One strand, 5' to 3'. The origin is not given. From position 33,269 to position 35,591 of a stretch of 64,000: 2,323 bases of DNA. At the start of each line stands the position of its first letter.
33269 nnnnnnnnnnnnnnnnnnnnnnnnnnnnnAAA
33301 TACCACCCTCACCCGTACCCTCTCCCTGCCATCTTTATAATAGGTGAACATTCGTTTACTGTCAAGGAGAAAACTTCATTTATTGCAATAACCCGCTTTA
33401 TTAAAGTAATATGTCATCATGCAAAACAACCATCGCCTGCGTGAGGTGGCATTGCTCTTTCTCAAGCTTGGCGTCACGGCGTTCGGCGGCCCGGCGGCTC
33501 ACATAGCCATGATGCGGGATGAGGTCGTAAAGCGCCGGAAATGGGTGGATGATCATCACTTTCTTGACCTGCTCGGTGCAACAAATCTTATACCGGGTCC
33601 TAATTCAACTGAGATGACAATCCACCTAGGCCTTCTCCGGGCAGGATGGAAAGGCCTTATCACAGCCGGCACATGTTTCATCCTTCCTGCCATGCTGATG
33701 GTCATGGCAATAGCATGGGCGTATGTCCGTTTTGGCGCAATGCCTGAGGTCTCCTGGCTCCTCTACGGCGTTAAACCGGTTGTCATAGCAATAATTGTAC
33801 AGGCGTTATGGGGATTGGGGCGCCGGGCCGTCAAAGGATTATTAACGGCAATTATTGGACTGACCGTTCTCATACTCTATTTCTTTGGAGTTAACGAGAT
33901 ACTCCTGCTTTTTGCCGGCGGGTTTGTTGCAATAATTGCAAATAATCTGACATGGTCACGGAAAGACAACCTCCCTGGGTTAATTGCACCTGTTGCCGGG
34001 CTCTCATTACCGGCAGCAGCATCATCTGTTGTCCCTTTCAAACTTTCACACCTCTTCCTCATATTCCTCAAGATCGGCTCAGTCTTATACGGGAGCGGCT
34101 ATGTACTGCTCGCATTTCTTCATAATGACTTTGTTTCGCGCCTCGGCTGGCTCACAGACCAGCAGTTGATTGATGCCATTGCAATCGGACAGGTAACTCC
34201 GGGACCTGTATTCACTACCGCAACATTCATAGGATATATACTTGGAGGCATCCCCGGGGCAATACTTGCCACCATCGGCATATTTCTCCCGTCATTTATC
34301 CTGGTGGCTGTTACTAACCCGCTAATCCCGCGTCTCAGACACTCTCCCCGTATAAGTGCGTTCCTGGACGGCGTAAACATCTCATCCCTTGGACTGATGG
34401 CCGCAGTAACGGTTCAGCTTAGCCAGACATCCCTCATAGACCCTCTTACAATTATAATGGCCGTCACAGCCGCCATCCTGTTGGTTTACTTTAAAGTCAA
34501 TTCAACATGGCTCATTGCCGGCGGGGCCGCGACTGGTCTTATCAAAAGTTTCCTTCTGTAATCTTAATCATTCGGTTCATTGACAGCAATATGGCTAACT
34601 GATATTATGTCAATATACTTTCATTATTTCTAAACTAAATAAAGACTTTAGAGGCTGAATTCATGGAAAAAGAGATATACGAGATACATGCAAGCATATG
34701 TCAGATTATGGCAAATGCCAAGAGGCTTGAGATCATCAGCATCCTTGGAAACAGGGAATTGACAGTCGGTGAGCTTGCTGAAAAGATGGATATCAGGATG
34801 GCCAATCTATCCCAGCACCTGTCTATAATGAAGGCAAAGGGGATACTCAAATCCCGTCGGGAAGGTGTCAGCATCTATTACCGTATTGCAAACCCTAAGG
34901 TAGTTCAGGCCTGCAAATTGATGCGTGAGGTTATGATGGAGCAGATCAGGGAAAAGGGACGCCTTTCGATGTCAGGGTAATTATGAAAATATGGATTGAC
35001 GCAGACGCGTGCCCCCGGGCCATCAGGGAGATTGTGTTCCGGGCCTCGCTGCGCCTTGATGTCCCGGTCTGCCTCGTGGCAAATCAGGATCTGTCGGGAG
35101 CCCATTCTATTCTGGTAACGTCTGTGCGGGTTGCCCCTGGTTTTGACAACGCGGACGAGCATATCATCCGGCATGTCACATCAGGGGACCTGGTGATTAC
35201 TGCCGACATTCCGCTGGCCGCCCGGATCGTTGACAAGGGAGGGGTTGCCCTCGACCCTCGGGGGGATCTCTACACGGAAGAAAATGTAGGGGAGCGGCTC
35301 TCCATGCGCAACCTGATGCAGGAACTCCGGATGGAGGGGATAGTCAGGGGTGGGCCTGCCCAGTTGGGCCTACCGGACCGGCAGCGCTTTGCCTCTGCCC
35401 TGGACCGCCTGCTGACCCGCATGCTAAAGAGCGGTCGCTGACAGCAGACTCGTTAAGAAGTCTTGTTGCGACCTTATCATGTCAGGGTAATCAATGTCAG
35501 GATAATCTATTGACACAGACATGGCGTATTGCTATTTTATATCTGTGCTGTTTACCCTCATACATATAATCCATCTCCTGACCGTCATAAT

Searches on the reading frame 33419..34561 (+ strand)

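Call 12: search_protein_families(library=ncbifam, max_evalue=0.00001, proteins=[window:33419-34561:+])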
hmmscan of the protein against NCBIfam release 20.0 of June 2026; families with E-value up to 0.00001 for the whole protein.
window:33419-34561:+ (380 aa): 3 families
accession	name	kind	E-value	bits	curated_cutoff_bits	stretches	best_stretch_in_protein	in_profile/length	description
TIGR00937.1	2A51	subfamily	6e-106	355.2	171.7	1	14-373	1-368/368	chromate efflux transporter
NF053759.1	ChrTpChrBBac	equivalog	4.5e-32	111.2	250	2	10-161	4-154/180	chromate efflux transporter ChrB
NF053760.1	ChrTpChrABac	equivalog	2.8e-29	102.6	250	2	14-142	10-140/178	chromate efflux transporter ChrA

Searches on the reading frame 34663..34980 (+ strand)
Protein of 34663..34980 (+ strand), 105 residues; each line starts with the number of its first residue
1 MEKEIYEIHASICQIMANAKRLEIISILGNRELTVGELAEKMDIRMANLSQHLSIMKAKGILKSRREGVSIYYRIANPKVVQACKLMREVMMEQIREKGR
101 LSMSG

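Call 12: search_protein_families(library=ncbifam, max_evalue=0.00001, proteins=[window:34663-34980:+])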
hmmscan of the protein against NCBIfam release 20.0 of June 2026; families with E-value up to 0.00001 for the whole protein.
window:34663-34980:+ (105 aa): 8 families
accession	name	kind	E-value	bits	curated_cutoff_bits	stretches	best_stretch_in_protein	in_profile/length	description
NF033788.1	HTH_metalloreg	subfamily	1.3e-22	79.4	55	1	10-83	2-76/77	metalloregulator ArsR/SmtB family transcription factor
NF040642.1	sulf_sens_BigR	equivalog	2.6e-16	59.5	155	1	10-89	11-90/95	sulfite-sensing transcriptional repressor BigR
NF033789.1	repress_SdpR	subfamily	1.9e-14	53.3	100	1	14-82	3-70/79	autorepressor SdpR family transcription factor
NF052532.1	TransRegPagRBaca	equivalog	1.5e-13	50.7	170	1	2-88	10-96/99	transcriptional repressor PagR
NF045707.1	Dbac_1936_reg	equivalog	4.3e-10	39.5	115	1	6-96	4-94/99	ArsR/SmtB-type metalloregulator TsoR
NF041413.1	ArsR_Rv2640c_fam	equivalog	1.2e-08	35.4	155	1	15-84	38-109/118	Rv2640c family ArsR-like transcriptional regulator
NF047906.1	CdPbTransRegCmtR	equivalog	2.3e-08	33.9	150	1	11-92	13-94/104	Cd(II)/Pb(II)-sensing metalloregulatory transcriptional regulator CmtR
NF007528.0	PRK10141.1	subfamily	1.3e-07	31.5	97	1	13-86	10-84/117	metalloregulator ArsR/SmtB family transcription factor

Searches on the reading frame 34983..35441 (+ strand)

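Call 12: search_protein_families(library=ncbifam, max_evalue=0.00001, proteins=[window:34983-35441:+])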
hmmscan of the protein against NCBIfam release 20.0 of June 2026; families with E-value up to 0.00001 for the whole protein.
window:34983-35441:+ (152 aa): 1 family
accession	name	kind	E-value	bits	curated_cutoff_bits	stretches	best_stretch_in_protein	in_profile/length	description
NF001095.0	PRK00124.1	equivalog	7.5e-50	168.6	139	1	1-148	1-146/150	YaiI/YqxD family protein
